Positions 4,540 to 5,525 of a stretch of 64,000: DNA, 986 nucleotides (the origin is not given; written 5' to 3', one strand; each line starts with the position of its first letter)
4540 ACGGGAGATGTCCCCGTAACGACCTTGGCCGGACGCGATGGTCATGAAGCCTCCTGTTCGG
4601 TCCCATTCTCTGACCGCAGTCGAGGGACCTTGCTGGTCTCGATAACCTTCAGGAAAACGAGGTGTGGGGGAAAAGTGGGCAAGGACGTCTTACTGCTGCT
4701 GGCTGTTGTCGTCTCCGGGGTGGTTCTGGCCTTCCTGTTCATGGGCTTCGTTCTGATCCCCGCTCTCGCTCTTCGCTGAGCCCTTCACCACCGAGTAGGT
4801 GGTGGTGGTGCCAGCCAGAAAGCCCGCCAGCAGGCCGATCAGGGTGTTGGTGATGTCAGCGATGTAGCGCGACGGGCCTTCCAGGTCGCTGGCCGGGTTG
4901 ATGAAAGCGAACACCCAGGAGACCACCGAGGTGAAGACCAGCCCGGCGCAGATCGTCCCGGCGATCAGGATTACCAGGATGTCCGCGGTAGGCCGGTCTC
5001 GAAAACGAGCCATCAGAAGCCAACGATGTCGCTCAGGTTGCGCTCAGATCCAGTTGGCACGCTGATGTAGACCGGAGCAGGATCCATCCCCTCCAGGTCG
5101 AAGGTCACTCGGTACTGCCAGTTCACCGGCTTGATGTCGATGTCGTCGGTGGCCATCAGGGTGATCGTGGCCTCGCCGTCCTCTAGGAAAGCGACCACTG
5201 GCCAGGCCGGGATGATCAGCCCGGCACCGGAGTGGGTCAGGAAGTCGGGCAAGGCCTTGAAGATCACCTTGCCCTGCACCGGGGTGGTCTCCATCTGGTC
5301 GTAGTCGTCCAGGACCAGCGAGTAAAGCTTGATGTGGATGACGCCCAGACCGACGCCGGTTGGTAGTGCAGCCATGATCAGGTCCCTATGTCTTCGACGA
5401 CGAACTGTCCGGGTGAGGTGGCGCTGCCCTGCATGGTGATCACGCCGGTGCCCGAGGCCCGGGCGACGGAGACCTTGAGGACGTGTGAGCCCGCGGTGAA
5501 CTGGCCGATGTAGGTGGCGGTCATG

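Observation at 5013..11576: Second fibre cluster with duplicated domains and a collagen plus beta-helix protein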

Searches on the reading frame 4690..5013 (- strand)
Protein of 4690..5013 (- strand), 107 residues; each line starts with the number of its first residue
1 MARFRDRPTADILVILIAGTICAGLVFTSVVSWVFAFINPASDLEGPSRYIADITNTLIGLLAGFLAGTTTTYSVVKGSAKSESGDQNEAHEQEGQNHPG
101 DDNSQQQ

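Call 4: search_protein_families(library=pfam, proteins=[window:4690-5013:-], max_evalue=0.1)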
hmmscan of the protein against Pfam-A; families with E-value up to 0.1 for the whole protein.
window:4690-5013:- (107 aa): 2 families
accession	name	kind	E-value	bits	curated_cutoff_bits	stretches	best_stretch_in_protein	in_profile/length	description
PF04087.19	DUF389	-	0.0028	18.1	23.9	1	19-81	30-91/137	Domain of unknown function (DUF389)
PF01810.24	LysE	-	0.066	13.1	25.6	1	12-67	135-190/193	LysE type translocator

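Call 5: search_protein_families(library=phrogs, proteins=[window:4690-5013:-], max_evalue=0.01)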
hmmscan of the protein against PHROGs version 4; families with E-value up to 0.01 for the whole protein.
window:4690-5013:- (107 aa): 0 families

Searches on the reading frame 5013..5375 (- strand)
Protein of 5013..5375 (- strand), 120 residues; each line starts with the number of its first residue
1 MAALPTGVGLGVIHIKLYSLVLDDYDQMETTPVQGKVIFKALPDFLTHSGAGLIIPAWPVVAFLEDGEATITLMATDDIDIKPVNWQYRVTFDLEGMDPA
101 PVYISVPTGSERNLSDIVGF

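Call 4: search_protein_families(library=pfam, proteins=[window:5013-5375:-], max_evalue=0.1)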
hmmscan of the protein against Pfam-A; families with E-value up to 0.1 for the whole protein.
window:5013-5375:- (120 aa): 0 families

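Call 5: search_protein_families(library=phrogs, proteins=[window:5013-5375:-], max_evalue=0.01)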
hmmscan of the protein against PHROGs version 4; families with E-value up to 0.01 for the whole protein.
window:5013-5375:- (120 aa): 1 family
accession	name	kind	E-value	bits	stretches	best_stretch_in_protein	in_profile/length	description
phrog_14726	-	tail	2.2e-10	40.9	1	24-103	15-93/537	tail fiber protein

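Call 73: search_protein_representatives(alignment_id=A5)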
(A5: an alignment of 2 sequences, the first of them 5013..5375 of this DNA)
Query: 2 sequences, 125 profile positions. Proteins with E-value up to 0.001 (for the whole library): 1026; up to 1e-10: 110; up to 1e-30: 10. The best 150 are listed.
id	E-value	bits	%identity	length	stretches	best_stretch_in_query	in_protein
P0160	4.2e-61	221.1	-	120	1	1-118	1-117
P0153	4.4e-57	208.1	-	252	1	1-125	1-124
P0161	2.0e-36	141.4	-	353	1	1-124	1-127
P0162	5.2e-36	140.1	-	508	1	1-121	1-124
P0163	1.7e-34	135.1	-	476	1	1-124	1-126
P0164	4.7e-34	133.7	-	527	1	1-121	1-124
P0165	2.1e-33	131.7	-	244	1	3-124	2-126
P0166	9.1e-33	129.6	-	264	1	1-124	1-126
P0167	2.3e-32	128.3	-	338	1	1-124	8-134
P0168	3.1e-32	127.9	-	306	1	1-124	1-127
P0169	4.3e-30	121.0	-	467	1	1-122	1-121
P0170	6.0e-30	120.5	-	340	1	1-124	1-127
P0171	8.3e-30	120.0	-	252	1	1-124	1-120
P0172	4.1e-29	117.8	-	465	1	1-124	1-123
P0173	1.0e-28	116.5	-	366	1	3-123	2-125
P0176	1.6e-25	106.2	-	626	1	1-121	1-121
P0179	1.9e-20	89.8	-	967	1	1-124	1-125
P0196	1.7e-15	73.8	-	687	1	3-122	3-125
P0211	1.4e-13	67.6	-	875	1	33-124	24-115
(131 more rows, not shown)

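Call 77: search_protein_families(library=pfam, alignment_id=A6, max_evalue=0.001)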
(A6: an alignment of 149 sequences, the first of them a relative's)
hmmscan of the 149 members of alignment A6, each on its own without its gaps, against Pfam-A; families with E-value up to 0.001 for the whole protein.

A. member 1, P0160 (120 aa): 0 families

B. families by the number of members that match (of 149 scanned): 12 families
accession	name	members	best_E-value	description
PF01391.23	Collagen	19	7e-17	Collagen triple helix repeat (20 copies)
PF24243.1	Phage_tail_C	9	1.6e-13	Phage tail tip domain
PF12789.12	PTR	4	1.3e-23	Phage tail repeat like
PF12708.12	Pect-lyase_RHGA_epim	3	5e-16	Rhamnogalacturonase A/epimerase, pectate lyase-like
PF13229.12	Beta_helix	2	2.7e-11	Right handed beta helix region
PF24146.1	K1-lyase_C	1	2e-30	K1 capsule-specific polysaccharide lyase, C-terminal domain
PF13472.12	Lipase_GDSL_2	1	2.7e-20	GDSL-like Lipase/Acylhydrolase family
PF21722.4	Gly_rich_2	1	1.1e-11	Glycine-rich domain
PF00657.28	Lipase_GDSL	1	9.9e-11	GDSL-like Lipase/Acylhydrolase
PF18338.7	BppL_N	1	9.4e-06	Lower baseplate protein N-terminal domain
PF17182.10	OSK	1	4.1e-05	OSK domain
PF03174.19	CHB_HEX_C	1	0.0002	Chitobiase/beta-hexosaminidase C-terminal domain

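Call 90: find_encoding_contigs(protein=P0164, flank=10000, max_places=2)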
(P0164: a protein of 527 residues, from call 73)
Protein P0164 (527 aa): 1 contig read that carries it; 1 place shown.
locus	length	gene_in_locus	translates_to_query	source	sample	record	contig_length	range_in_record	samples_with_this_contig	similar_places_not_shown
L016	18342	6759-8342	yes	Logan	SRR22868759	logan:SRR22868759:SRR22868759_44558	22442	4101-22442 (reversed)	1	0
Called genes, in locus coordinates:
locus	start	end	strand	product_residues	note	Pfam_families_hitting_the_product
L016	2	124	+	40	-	?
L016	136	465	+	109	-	-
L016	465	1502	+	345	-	-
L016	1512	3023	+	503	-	-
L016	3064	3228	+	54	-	-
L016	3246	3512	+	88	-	-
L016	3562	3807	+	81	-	-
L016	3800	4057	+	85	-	-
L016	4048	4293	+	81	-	-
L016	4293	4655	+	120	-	-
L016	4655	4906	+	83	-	-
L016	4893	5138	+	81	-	-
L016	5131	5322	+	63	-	-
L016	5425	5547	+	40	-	-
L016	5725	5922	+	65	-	-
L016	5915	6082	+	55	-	PF07411:DUF1508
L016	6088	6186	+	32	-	-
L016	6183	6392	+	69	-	-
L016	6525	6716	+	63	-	-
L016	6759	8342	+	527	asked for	-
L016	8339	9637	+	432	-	-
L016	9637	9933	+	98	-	-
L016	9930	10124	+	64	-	-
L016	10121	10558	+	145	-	PF23778:Phage_holin_2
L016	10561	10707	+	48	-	-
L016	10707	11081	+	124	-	PF23140:Gp80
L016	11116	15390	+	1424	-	-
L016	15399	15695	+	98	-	-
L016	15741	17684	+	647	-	PF21919:P23-45_portal_barrel (faint), PF06074:Portal_Mu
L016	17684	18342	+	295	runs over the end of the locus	-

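Call 91: find_encoding_contigs(protein=P0179, flank=10000, max_places=2)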
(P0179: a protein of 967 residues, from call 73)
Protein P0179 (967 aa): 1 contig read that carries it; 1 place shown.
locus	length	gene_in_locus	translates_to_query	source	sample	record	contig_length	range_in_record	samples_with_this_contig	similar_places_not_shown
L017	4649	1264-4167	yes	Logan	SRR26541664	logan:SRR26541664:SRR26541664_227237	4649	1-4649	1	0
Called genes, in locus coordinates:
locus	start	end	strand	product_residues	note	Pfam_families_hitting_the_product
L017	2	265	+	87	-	?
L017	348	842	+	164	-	-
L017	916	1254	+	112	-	-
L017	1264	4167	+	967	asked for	PF12708:Pect-lyase_RHGA_epim, PF13229:Beta_helix (weak)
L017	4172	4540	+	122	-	-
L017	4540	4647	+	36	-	?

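Call 92: find_encoding_contigs(protein=P0211, flank=10000, max_places=2)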
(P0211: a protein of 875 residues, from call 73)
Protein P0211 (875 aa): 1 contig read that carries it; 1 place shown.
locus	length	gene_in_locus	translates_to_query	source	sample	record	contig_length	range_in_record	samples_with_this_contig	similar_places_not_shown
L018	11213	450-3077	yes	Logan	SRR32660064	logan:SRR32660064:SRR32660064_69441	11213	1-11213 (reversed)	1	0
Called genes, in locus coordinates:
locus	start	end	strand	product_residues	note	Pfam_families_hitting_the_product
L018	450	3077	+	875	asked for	-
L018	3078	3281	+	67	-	-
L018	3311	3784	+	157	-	-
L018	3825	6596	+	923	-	PF15902:Sortilin-Vps10 (weak)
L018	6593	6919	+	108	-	-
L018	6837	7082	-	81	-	PF01402:RHH_1 (weak)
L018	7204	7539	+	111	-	PF02467:Whib (weak)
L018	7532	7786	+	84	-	-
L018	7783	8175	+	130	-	-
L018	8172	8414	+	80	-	-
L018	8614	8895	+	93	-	-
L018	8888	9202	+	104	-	-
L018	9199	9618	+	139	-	-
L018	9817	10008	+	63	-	-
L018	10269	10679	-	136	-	-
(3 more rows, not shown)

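Call 93: find_encoding_contigs(protein=P0196, flank=10000, max_places=2)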
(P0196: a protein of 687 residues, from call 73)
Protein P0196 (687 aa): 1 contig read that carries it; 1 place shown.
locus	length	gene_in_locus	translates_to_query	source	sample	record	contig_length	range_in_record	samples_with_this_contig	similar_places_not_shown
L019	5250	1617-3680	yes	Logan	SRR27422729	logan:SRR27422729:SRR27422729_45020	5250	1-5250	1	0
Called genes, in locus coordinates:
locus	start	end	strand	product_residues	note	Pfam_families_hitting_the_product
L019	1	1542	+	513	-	?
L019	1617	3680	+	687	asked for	PF26209:Phage_phiTE_241_C (weak)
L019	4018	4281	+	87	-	-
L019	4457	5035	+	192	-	-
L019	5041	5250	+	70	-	?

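Call 94: find_encoding_contigs(protein=P0176, flank=10000, max_places=2)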
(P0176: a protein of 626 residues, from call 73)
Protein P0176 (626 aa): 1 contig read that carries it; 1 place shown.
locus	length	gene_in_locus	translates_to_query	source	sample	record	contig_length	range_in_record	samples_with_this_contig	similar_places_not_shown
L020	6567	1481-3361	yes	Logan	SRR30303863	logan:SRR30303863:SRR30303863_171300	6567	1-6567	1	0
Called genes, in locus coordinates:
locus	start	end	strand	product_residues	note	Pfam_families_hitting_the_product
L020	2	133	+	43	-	?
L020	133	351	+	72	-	-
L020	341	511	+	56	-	-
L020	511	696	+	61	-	-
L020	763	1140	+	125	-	-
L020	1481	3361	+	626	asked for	-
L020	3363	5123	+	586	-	PF13385:Laminin_G_3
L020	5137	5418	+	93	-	-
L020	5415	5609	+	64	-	-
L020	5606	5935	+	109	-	PF23778:Phage_holin_2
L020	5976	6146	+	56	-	-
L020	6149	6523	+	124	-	PF23140:Gp80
